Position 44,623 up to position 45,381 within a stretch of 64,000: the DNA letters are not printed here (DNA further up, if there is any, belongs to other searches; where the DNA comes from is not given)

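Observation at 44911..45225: A membrane-anchored protein built from 21 tandem G-[FY]-[DN]-x-x pentapeptides is an apparently undescribed repeat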

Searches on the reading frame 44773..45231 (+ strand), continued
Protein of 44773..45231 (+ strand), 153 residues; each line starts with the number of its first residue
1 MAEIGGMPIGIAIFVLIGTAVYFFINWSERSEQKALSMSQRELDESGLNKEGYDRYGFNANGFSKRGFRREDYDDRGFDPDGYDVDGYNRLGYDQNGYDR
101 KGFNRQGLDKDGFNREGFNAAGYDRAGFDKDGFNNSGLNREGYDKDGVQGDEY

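Call 52: search_protein_families(library=pfam, alignment_id=A4, max_evalue=0.00001)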
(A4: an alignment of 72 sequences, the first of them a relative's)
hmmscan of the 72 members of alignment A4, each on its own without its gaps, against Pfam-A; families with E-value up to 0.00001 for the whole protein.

A. member 1, P0128 (729 aa): 3 families
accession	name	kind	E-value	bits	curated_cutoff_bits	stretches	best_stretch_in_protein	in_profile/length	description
PF13360.13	PQQ_2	-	3e-12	47.1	27.6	1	25-256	15-231/233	Outer membrane protein assembly factor BamB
PF13570.13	Beta-prop_ACSF4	-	3.7e-08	33.6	133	1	59-256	37-249/329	Beta-alanine-activating enzyme, beta-propeller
PF05287.17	PMG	-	2.3e-07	31.5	29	0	546-610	108-172/180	PMG protein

B. families by the number of members that match (of 72 scanned): 24 families
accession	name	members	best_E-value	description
PF00929.31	RNase_T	3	1.6e-23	Exonuclease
PF04545.22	Sigma70_r4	2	5.1e-12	Sigma-70, region 4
PF03743.19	TrbI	2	4.7e-08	Bacterial conjugation TrbI-like protein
PF13643.11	DUF4145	2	1.3e-07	Domain of unknown function (DUF4145)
PF19789.6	DUF6273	1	2.4e-28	Domain of unknown function (DUF6273)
PF15418.12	DUF4625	1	4.4e-24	Domain of unknown function (DUF4625)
PF00078.32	RVT_1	1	3.1e-23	Reverse transcriptase (RNA-dependent DNA polymerase)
PF01841.26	Transglut_core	1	2.6e-22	Transglutaminase-like superfamily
PF02493.26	MORN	1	3.3e-21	MORN repeat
PF00226.36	DnaJ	1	1.5e-19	DnaJ domain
PF00092.34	VWA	1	2.1e-14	von Willebrand factor type A domain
PF14487.12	DarT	1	1.6e-13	ssDNA thymidine ADP-ribosyltransferase, DarT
PF13391.12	HNH_2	1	2.5e-13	HNH endonuclease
PF13519.12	VWA_2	1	2.6e-12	von Willebrand factor type A domain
PF13360.13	PQQ_2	1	3e-12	Outer membrane protein assembly factor BamB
PF25296.1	Decapeptide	1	8.4e-06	Decapeptide repeat region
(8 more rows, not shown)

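Call 54: search_protein_families(library=pfam, proteins=[P0141, P0145, P0191, P0197, P0208, P0242, P0243, P0265, P0235, P0158], max_evalue=0.0001)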
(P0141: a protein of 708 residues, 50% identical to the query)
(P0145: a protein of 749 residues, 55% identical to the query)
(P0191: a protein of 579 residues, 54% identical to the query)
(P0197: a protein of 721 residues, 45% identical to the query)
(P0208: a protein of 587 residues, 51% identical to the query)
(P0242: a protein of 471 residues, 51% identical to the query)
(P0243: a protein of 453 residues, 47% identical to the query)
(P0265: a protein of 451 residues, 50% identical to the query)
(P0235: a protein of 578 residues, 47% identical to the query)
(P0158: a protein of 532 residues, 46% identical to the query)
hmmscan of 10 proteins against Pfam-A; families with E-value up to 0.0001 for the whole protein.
P0141 (708 aa): 0 families

P0145 (749 aa): 2 families
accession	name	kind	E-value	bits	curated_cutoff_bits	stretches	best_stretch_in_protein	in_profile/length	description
PF00929.31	RNase_T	-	8.9e-23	82.1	24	1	532-698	1-164/164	Exonuclease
PF25296.1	Decapeptide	-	6.2e-05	23.2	45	0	357-421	9-73/74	Decapeptide repeat region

P0191 (579 aa): 0 families

P0197 (721 aa): 1 family
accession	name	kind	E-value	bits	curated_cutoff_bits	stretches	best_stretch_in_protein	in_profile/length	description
PF03743.19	TrbI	-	4.7e-08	33.5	35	1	540-710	2-183/188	Bacterial conjugation TrbI-like protein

P0208 (587 aa): 1 family
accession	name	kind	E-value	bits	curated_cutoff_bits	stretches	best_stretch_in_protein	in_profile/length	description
PF05287.17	PMG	-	5.6e-05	23.7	29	0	151-189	136-173/180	PMG protein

P0242 (471 aa): 1 family
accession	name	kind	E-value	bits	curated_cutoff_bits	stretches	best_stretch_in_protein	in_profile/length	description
PF14487.12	DarT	-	1.6e-13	51.2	22.5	1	272-435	2-177/201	ssDNA thymidine ADP-ribosyltransferase, DarT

P0243 (453 aa): 0 families

P0265 (451 aa): 0 families

P0235 (578 aa): 2 families
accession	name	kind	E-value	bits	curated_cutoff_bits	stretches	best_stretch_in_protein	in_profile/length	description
PF01841.26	Transglut_core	-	2.6e-22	79.6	23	1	416-535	4-107/108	Transglutaminase-like superfamily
PF04473.18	DUF553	-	8.2e-05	22.5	20.5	0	423-536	12-113/140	Transglutaminase-like domain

P0158 (532 aa): 1 family
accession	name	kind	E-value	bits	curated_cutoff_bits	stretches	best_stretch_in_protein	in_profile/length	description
PF04434.22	SWIM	-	4.6e-06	26.5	19.6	1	492-524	7-36/38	SWIM zinc finger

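Call 59: search_dna_similar(query=window:44773-45231:+, collection=phages, mode=protein, max_rows=25)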
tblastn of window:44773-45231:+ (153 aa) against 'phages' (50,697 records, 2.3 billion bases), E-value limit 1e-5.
Records with a match: 4; places in all: 5; records where one place covers at least 80% of the query: 0.
Best place of each record, by identity: <60% 4.
By first word of the organism name: Acinetobacter 4.
By host as written in the record: - 2; Acinetobacter sp. 107 1; Acinetobacter baumannii 1326 1.
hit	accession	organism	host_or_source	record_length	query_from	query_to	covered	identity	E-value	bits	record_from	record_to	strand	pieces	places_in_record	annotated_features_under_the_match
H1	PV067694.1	Acinetobacter phage Acba_23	Acinetobacter sp. 107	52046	47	149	67%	29.1%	1e-7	55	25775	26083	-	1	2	hypothetical protein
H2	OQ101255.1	Acinetobacter phage Acba_13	Acinetobacter baumannii 1326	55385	47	144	64%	28.6%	3e-7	54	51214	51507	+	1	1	hypothetical protein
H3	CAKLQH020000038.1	Acinetobacter phage MD-2021a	not known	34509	93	147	36%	32.7%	4e-7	54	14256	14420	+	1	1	spkB: Serine/threonine-protein kinase B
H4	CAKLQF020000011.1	Acinetobacter phage MD-2021a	not known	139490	93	147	36%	32.7%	4e-7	54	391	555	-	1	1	spkB: Serine/threonine-protein kinase B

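Call 60: search_dna_similar(query=window:44773-45231:+, collection=plasmids, mode=protein, max_rows=25)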
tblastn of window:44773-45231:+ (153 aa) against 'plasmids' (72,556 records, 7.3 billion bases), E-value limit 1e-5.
Records with a match: 15; places in all: 48; records where one place covers at least 80% of the query: 1.
Best place of each record, by identity: <60% 15.
By first word of the organism name: Gordonia 7; Lactococcus 3; Cetobacterium 2; Euzebya 1; Enterococcus 1; Fusobacterium 1.
By predicted mobility (MOB-suite, as given by PLSDB): non-mobilizable 7; mobilizable 7; conjugative 1.
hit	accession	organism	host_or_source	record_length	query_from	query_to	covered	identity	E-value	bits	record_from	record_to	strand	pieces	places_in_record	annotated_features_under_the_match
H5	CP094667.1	Gordonia amicalis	cell culture,river sand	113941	30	153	81%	39.7%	2e-9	121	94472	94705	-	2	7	hypothetical protein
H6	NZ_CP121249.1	Gordonia sihwensis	pure culture,mangrove sediment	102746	34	149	76%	42.0%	1e-18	88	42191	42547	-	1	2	hypothetical protein (x2)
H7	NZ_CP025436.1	Gordonia sp. YC-JH1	mixed culture,petroleum-contaminated ...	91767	34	149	76%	40.5%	1e-17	86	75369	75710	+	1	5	hypothetical protein (x2)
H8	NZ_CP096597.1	Gordonia amicalis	cell culture,Co-produced water from oil ...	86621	50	150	66%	41.6%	8e-16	80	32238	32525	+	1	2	hypothetical protein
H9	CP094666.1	Gordonia amicalis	cell culture,river sand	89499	50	150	66%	41.6%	8e-16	80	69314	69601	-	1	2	hypothetical protein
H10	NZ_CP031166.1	Euzebya pacifica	-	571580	43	147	69%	39.8%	5e-13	72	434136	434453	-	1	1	hypothetical protein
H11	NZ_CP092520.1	Cetobacterium somerae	Danio rerio,tissue sample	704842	40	153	75%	35.0%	1e-8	60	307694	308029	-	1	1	pelG: exopolysaccharide Pel transporter PelG | hypothetical protein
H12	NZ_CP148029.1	Gordonia hongkongensis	cell culture,Styx glacier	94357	44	134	59%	42.9%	6e-11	66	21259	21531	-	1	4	hypothetical protein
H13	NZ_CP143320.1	Cetobacterium somerae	intestine of Yellow Catfish,pure culture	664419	48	153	69%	36.1%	4e-8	58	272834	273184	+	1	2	pelG: exopolysaccharide Pel transporter PelG | hypothetical protein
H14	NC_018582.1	Gordonia sp. KTR9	-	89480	71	147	50%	49.4%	1e-15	80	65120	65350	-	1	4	hypothetical protein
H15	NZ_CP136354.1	Enterococcus faecalis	Homo sapiens,urine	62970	46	145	65%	33.0%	1e-10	65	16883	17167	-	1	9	SpaA isopeptide-forming pilin-related protein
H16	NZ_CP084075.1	Fusobacterium vincentii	-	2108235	50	147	64%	32.5%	1e-6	54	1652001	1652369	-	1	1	none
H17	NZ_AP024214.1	Lactococcus cremoris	-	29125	37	134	64%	25.5%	6e-10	63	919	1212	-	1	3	helix-turn-helix transcriptional regulator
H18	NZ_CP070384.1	Lactococcus lactis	single cell,kimchi (fermented food)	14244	47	134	58%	27.3%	9e-6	51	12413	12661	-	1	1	DUF536 domain-containing protein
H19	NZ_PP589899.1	Lactococcus sp.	Bacterial culture,Dairy environment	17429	66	146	53%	25.9%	2e-8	59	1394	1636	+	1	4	DUF536 domain-containing protein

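Call 61: search_solved_structures(query=A3, max_evalue=1, show_alignments=2)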
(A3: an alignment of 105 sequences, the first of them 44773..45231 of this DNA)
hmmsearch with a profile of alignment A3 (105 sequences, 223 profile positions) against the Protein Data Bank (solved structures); distinct sequences matched with E-value up to 1: 3.
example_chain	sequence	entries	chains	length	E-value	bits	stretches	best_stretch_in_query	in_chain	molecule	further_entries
9ngw_A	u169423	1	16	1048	1e-10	45.1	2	84-177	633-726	IcmE (DotG)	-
7muc_AG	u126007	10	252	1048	1e-10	45.1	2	84-177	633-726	IcmE protein | IcmE (DotG)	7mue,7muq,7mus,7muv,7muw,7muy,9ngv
5xz4_A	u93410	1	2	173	0.19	14.9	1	78-121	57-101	Bumblebee peptidoglycan recognition protein SA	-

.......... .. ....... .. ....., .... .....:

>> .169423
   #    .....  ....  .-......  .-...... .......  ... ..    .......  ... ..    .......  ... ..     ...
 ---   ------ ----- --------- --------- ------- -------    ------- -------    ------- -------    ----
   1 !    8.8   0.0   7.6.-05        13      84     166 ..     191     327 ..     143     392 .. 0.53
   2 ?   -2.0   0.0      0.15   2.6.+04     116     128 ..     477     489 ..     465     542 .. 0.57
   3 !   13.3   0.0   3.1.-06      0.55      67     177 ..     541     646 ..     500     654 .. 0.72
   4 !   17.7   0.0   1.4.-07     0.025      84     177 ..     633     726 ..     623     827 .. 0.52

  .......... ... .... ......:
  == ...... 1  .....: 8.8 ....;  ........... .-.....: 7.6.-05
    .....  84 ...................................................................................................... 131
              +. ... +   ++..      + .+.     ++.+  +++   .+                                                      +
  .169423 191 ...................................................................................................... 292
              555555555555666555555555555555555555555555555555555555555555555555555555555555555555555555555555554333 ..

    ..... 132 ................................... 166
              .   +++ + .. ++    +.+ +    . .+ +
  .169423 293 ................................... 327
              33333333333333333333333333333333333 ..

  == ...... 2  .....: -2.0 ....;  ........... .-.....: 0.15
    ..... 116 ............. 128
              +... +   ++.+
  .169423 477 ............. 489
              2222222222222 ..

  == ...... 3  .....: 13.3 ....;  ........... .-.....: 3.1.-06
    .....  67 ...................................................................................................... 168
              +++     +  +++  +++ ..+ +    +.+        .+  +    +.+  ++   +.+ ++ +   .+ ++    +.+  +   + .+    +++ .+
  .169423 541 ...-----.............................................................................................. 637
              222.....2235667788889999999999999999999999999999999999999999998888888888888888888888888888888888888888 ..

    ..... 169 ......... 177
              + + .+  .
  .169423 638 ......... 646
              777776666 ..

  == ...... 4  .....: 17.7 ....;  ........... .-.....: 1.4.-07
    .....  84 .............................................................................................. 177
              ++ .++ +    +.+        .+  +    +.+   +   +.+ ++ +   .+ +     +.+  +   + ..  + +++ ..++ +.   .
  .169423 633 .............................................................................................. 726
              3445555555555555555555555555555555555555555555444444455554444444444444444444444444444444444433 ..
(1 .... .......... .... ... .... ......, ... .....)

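Call 62: find_encoding_contigs(protein=P0010, flank=8000, max_places=2)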
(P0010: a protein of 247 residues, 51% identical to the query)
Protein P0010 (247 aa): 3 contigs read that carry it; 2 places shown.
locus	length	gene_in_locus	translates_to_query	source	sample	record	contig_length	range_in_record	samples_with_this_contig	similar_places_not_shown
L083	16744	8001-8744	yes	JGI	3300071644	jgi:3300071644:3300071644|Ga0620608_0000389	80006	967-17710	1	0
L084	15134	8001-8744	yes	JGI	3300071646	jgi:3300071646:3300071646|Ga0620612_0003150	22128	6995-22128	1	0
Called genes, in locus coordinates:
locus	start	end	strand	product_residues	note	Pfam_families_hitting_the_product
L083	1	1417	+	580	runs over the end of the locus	-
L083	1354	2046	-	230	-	PF05050:Methyltransf_21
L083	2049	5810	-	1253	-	PF14312:FG-GAP_2, PF10102:DUF2341 (weak)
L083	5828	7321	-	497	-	PF16587: (faint), PF14312:FG-GAP_2 (faint)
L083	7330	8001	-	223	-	-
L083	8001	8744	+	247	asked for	-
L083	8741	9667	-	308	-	PF03982:DAGAT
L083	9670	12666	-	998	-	PF13884:Peptidase_S74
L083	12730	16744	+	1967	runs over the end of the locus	-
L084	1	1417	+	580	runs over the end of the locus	-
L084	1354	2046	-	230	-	PF05050:Methyltransf_21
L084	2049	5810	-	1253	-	PF14312:FG-GAP_2, PF10102:DUF2341 (weak)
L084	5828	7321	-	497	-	PF16587: (faint), PF14312:FG-GAP_2 (faint)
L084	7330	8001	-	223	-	-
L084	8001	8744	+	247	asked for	-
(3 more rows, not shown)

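Call 63: find_encoding_contigs(protein=P0003, flank=5000, max_places=2)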
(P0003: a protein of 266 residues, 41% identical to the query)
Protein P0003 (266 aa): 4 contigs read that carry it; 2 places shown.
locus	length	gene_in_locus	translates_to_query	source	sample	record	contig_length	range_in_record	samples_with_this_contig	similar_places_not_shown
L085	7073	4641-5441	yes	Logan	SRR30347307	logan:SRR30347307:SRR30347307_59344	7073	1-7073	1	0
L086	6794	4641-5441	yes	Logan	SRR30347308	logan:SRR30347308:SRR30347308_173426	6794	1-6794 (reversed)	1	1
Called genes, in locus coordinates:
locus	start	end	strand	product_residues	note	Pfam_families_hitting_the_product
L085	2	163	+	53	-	?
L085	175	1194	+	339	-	PF00497:SBP_bac_3, PF09084:NMT1 (faint)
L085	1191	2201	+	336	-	PF00528:BPD_transp_1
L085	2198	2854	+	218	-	PF00528:BPD_transp_1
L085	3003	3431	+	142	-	PF12844:HTH_19 (weak), PF13560:HTH_31 (weak), PF01381:HTH_3 (weak)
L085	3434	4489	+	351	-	-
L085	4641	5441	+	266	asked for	-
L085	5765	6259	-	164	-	-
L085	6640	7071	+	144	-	?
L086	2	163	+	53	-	?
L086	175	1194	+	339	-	PF00497:SBP_bac_3, PF09084:NMT1 (faint)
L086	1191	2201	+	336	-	PF00528:BPD_transp_1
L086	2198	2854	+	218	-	PF00528:BPD_transp_1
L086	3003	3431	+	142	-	PF12844:HTH_19 (weak), PF13560:HTH_31 (weak), PF01381:HTH_3 (weak)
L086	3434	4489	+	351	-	-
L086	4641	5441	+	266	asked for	-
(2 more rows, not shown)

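Call 66: search_protein_families(library=ncbifam, proteins=[P0163, P0197, P0138, P0003, P0265, P0008, P0200], max_evalue=0.001)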
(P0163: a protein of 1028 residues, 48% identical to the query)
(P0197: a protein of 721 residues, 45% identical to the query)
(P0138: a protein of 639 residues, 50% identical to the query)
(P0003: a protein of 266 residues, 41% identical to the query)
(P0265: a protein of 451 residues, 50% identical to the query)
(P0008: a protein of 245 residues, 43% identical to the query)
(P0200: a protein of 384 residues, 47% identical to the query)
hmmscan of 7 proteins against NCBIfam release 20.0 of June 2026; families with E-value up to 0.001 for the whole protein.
P0163 (1028 aa): 0 families

P0197 (721 aa): 3 families
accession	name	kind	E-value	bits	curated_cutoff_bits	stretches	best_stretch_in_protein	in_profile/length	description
NF033900.0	T4SS_IcmE_DotG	equivalog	1e-44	152.9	750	2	534-710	818-1003/1008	type IVB secretion system protein DotG/IcmE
NF033884.1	conj_TraO_IncI1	equivalog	2e-17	63.5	225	1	468-720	119-378/381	conjugal transfer protein TraO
NF038091.1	T4SS_VirB10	equivalog_domain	4.9e-05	23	220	1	615-708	100-184/197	type IV secretion system protein VirB10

P0138 (639 aa): 6 families
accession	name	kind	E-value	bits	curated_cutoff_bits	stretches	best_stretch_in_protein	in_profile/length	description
NF041464.1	HelD_BACSU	equivalog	1.4e-12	46.4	419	1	433-607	91-272/779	RNA polymerase recycling motor HelD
NF041258.1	motor_HelR_2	exception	8.2e-09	34.2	1100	1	523-608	146-232/713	RNA polymerase recycling motor ATPase HelR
NF041465.1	HelD_MYCSM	equivalog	3.1e-07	28.9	1051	1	538-606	165-234/719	RNA polymerase recycling motor HelD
NF041254.1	motor_HelR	exception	3.8e-07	28.8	750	1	532-603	172-243/706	RNA polymerase recycling motor ATPase HelR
NF033900.0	T4SS_IcmE_DotG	equivalog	2.8e-06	25.7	750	1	86-238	535-682/1008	type IVB secretion system protein DotG/IcmE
NF008743.0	PRK11773.1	equivalog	3.5e-05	22.4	965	1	543-631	4-90/720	DNA helicase II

P0003 (266 aa): 1 family
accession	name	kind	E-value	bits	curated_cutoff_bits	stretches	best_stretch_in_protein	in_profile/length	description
NF046078.1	STM4504_CBY0614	subfamily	0.00011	21.6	150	1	161-229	167-235/281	STM4504/CBY_0614 family protein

P0265 (451 aa): 0 families

P0008 (245 aa): 1 family
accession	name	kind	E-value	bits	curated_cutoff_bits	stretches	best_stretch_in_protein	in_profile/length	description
NF033900.0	T4SS_IcmE_DotG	equivalog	0.0003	19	750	1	115-213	535-678/1008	type IVB secretion system protein DotG/IcmE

P0200 (384 aa): 0 families
